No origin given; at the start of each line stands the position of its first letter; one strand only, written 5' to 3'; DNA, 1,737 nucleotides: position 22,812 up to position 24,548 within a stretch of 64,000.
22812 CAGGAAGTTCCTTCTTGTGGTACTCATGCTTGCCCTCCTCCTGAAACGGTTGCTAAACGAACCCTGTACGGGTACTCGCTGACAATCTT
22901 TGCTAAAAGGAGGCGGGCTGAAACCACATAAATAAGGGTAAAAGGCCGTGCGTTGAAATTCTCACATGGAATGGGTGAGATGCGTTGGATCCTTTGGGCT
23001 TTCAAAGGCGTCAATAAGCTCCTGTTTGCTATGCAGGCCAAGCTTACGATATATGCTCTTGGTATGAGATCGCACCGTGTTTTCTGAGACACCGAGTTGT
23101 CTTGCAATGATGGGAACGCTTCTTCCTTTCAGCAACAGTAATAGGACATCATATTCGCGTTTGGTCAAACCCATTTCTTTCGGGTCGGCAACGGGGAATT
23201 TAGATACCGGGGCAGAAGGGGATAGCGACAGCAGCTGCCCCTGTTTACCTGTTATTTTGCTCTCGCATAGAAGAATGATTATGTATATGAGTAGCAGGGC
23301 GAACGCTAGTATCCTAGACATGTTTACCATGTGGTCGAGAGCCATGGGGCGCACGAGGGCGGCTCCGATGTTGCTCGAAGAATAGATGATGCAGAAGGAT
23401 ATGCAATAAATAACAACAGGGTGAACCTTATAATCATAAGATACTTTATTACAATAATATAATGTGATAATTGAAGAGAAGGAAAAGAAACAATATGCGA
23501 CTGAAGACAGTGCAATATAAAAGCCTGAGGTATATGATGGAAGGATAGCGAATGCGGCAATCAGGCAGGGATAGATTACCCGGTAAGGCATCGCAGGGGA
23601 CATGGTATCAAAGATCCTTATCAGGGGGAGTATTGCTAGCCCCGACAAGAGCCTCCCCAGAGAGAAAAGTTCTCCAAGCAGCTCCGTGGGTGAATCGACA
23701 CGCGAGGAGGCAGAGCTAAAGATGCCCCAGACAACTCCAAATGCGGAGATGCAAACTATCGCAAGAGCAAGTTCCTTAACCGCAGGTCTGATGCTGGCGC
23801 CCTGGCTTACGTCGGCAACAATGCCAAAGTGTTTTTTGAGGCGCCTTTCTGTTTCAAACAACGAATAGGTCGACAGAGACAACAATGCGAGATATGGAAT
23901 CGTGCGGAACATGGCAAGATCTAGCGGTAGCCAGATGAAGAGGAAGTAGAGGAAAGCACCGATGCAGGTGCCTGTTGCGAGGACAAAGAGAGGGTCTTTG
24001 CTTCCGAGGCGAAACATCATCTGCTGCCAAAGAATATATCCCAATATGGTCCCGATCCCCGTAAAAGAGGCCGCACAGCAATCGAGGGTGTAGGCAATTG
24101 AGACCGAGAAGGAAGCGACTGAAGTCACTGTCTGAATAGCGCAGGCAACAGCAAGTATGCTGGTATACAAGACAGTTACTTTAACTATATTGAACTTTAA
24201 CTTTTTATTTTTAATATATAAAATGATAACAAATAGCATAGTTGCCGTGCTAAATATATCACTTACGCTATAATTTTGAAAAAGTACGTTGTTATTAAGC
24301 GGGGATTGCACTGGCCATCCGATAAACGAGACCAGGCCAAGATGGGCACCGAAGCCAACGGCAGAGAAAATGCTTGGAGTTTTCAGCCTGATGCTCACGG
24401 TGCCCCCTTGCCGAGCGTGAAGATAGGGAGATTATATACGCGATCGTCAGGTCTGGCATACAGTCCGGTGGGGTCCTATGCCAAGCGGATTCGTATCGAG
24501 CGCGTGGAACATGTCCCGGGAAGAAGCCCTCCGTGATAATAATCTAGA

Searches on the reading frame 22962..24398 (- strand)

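Call 4: search_protein_families(library=pfam, proteins=[window:22962-24398:-], max_evalue=0.01)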
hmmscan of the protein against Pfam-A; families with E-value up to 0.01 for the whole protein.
window:22962-24398:- (478 aa): 6 families
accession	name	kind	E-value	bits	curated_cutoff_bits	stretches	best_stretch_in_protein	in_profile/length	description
PF00196.25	GerE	-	8.6e-17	61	23.5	1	410-463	2-55/57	Bacterial regulatory proteins, luxR family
PF08281.18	Sigma70_r4_2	-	1.9e-05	24.7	25.7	1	411-447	11-48/54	Sigma-70, region 4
PF13384.12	HTH_23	-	5.2e-05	23.4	24.6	1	417-454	9-45/50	Homeodomain-like domain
PF13551.12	HTH_29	-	0.0012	19.3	28.1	1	418-445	4-32/64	Winged helix-turn helix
PF04545.22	Sigma70_r4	-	0.0081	16.1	24.1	0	411-453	5-48/50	Sigma-70, region 4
PF13518.12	HTH_28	-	0.0088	16.5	25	0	418-452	5-38/52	Helix-turn-helix domain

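Call 61: search_protein_families(library=ncbifam, proteins=[window:22962-24398:-], max_evalue=0.00001)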
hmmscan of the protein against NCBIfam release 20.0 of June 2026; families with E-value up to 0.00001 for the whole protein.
window:22962-24398:- (478 aa): 9 families
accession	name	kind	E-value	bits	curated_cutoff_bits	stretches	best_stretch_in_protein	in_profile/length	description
NF052445.1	RespRegMctR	equivalog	1e-09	38.1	300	1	407-462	141-196/205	two-component system response regulator MctR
NF003420.0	PRK04841.1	equivalog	9e-09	33.9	537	1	409-463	837-891/903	HTH-type transcriptional regulator MalT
NF007935.0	PRK10651.1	equivalog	9.4e-09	34.8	250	1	408-460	153-205/216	two-component system response regulator NarL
NF007403.0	PRK09935.1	equivalog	9e-08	32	271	1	406-464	145-203/210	fimbria biosynthesis transcriptional regulator FimZ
NF047785.1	respo_reg_MadR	equivalog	3.6e-07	29.7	300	1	395-461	133-199/209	MadR family response regulator transcription factor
NF041232.1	BagY_FevT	exception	6.1e-07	28.6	700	1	382-463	268-349/367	LuxR family transcriptional regulator BagY/FevT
NF007505.1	PRK10100.1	equivalog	1e-06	28.6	250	1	407-456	141-190/204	biofilm master transcriptional regulator CsgD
NF047608.1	LIC13292_fam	subfamily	1.5e-06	28.4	200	0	408-468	100-160/166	LIC13292 family transcriptional regulator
NF011896.0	PRK15369.1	equivalog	2.7e-06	27.1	242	1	405-463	144-202/211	two component system response regulator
